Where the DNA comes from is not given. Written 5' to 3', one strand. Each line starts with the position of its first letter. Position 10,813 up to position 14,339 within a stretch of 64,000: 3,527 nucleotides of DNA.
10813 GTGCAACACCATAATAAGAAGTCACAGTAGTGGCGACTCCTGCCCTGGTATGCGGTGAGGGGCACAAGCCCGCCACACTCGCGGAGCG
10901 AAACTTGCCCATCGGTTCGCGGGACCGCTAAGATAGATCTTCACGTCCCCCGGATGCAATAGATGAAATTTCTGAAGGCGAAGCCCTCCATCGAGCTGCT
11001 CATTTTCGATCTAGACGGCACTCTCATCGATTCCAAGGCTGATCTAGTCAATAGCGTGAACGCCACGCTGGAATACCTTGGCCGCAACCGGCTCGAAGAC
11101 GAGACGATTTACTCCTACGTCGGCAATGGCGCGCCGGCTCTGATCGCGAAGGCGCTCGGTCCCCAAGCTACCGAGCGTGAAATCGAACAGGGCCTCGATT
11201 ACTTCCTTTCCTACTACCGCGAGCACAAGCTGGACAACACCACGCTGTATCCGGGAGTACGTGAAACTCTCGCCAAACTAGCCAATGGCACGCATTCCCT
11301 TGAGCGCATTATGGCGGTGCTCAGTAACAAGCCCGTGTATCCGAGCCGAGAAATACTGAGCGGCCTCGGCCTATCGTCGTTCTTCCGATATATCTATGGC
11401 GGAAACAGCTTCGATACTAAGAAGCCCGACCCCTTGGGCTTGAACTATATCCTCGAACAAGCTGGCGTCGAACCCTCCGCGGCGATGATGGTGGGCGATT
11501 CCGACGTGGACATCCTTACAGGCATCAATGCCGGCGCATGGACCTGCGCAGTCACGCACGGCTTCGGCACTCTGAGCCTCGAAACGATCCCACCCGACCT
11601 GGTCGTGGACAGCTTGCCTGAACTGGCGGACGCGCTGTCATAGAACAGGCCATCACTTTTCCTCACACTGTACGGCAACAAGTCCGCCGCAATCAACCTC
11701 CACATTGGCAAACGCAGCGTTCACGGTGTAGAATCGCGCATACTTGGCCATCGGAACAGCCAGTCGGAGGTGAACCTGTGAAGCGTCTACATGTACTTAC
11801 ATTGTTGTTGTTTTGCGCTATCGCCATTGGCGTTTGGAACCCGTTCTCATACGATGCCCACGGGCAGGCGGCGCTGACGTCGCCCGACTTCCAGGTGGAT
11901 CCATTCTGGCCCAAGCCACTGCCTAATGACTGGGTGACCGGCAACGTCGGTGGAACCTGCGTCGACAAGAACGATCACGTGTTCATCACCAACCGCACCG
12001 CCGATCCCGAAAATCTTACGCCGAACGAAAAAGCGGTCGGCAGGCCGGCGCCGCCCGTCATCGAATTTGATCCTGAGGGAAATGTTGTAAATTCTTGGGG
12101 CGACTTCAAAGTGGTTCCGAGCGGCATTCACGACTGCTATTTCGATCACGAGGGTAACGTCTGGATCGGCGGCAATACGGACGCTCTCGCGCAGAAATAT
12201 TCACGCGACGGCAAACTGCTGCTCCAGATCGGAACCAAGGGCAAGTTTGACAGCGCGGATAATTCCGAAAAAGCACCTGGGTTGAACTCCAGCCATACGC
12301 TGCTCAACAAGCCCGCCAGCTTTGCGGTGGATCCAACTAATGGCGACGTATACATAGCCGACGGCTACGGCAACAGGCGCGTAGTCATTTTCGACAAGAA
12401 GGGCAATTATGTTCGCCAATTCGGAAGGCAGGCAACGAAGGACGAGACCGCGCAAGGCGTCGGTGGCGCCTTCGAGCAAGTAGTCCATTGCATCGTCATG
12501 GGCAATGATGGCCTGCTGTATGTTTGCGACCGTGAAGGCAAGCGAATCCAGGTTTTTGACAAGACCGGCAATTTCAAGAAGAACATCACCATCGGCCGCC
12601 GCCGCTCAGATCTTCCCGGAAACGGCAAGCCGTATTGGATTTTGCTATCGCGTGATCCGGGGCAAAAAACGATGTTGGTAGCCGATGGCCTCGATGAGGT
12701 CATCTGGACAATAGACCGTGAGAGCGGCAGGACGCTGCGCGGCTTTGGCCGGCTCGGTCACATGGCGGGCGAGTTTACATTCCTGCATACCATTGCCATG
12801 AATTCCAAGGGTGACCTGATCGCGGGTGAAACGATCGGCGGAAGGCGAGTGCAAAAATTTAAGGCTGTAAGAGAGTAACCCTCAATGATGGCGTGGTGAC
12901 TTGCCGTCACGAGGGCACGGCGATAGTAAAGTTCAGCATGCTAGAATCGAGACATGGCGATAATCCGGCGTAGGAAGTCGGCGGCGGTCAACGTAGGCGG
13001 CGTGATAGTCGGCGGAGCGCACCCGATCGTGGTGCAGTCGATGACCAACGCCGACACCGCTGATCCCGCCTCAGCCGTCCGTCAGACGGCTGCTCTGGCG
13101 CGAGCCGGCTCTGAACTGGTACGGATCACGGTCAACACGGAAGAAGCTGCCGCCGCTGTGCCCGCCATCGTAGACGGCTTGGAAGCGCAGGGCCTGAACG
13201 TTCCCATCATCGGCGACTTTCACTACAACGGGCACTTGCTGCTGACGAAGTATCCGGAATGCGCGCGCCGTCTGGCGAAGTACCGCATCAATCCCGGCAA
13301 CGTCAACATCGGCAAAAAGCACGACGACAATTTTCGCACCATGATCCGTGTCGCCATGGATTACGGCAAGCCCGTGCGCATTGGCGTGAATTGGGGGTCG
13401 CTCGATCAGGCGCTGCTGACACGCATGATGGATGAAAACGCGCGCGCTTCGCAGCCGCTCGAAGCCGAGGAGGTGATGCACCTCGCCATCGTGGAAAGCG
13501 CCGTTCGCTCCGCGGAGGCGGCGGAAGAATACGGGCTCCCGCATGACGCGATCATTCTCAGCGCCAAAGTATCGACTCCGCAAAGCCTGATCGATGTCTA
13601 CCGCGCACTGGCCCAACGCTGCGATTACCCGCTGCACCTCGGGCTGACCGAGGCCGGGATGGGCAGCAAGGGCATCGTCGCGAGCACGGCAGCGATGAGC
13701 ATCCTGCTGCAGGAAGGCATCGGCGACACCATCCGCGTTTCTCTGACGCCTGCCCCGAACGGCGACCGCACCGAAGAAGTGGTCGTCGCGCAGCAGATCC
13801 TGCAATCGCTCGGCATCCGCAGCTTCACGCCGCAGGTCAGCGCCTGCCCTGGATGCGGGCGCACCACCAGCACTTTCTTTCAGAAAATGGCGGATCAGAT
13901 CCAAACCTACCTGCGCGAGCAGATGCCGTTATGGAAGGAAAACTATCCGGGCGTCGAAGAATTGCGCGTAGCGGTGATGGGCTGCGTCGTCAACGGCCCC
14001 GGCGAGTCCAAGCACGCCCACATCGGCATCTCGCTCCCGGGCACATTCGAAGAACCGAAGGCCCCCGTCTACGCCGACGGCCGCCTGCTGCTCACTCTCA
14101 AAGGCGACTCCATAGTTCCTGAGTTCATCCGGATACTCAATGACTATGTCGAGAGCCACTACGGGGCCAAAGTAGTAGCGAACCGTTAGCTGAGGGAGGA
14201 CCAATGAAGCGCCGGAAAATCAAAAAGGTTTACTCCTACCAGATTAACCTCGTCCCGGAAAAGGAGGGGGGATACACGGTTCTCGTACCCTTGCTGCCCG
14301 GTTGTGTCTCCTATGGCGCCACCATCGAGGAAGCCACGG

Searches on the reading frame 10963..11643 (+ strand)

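Call 89: search_protein_families(library=pfam, proteins=[window:10963-11643:+], max_evalue=0.1)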
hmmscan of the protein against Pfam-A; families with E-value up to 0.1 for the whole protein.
window:10963-11643:+ (226 aa): 5 families
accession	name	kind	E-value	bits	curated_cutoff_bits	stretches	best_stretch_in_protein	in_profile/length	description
PF13419.12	HAD_2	-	5.7e-34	118.2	23.8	1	13-197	1-178/178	Haloacid dehalogenase-like hydrolase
PF00702.32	Hydrolase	-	2.4e-25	90.5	26.4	1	10-191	1-191/191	haloacid dehalogenase-like hydrolase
PF13242.12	Hydrolase_like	-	1.4e-12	47.7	22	1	153-221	3-75/75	HAD-hyrolase-like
PF12710.13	HAD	-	3.7e-05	24.7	27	1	14-184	2-185/189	haloacid dehalogenase-like hydrolase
PF08282.18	Hydrolase_3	-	0.0048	17.1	20.9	0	13-39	1-27/255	haloacid dehalogenase-like hydrolase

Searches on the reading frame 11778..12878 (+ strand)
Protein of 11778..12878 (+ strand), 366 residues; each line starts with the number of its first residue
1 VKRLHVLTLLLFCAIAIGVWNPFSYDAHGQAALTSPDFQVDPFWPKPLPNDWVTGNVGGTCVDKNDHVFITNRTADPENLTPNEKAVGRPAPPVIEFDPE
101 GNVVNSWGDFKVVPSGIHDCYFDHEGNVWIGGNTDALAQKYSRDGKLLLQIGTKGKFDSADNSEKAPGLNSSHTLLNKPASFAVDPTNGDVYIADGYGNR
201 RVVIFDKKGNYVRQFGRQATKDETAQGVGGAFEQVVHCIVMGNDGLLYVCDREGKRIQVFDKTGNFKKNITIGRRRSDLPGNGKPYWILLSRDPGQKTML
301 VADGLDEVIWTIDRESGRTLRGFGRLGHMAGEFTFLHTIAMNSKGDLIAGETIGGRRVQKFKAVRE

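Call 89: search_protein_families(library=pfam, proteins=[window:11778-12878:+], max_evalue=0.1)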
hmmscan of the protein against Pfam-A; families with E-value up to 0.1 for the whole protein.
window:11778-12878:+ (366 aa): 6 families
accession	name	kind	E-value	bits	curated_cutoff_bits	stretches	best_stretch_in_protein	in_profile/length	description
PF01436.27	NHL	-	4.4e-16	58.5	20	2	176-205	1-28/28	NHL repeat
PF17170.10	DUF5128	-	9.2e-08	32.1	22.9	2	240-270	50-79/321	6-bladed beta-propeller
PF07494.17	Reg_prop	-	0.00011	22.4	20.4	0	116-133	6-23/24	Two component regulator propeller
PF08450.18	SGL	-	0.00022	21.3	26.3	0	119-273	90-223/246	SMP-30/Gluconolactonase/LRE-like region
PF22835.1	TEX13B-like_middle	-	0.013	16.2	27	1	221-260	53-89/110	Testis-expressed protein 13B-like, middle domain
PF08159.17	NUC153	-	0.066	13.5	20.5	0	33-42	8-17/29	NUC153 domain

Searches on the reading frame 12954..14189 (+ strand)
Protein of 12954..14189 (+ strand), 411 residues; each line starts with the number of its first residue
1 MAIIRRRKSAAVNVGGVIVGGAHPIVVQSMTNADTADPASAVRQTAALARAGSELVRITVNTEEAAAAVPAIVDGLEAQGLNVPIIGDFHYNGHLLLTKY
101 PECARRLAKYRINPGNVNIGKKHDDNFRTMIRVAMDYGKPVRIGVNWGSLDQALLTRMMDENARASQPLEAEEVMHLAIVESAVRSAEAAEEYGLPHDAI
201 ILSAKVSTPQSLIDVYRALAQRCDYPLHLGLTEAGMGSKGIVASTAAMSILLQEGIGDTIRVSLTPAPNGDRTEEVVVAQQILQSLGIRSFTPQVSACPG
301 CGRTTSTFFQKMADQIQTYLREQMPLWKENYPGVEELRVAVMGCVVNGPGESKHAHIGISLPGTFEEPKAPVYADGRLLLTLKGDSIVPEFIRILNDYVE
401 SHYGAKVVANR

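Call 3: search_protein_families(library=pfam, proteins=[window:12954-14189:+], max_evalue=1)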
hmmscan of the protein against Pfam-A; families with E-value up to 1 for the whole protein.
window:12954-14189:+ (411 aa): 1 family
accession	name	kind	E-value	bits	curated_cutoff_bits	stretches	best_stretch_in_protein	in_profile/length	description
PF04551.19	GcpE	-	2.9e-111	372.2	32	1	11-396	3-342/343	GcpE protein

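Call 74: find_related_loci(query=window:12954-14189:+, collection=metagenome_contigs, flank=6000)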
Query window:12954-14189:+ (411 aa) in metagenome_contigs; peptide patterns used: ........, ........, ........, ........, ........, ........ (x = any residue, [..] = any of these).
600 stretches matched a pattern (row limit reached: there are more); 567 encode a relative of the query (tblastn E <= 1e-3); the best 80 are kept; 80 distinct loci.
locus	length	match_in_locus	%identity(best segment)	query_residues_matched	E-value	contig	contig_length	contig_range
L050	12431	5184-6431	83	1-410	0e+0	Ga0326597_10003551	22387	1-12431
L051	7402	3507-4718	84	1-404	0e+0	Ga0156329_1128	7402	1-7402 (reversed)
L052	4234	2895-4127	83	1-411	0e+0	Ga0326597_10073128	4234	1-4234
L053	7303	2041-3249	79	1-403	0e+0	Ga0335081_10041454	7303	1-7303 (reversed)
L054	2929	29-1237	79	1-403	0e+0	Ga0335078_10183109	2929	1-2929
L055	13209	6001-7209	78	1-403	0e+0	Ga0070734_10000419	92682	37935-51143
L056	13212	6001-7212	78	1-404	0e+0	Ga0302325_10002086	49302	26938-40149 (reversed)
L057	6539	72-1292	78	1-407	0e+0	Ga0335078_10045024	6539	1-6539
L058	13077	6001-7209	79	1-403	0e+0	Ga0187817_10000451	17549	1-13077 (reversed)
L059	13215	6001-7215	78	1-405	0e+0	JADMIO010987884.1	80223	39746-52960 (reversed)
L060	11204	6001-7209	78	1-403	0e+0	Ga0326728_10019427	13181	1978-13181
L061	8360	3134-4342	78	1-403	0e+0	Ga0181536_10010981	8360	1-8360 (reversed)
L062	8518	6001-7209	77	1-403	0e+0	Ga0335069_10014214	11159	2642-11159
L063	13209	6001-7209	77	1-403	0e+0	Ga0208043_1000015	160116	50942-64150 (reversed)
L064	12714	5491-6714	76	1-408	0e+0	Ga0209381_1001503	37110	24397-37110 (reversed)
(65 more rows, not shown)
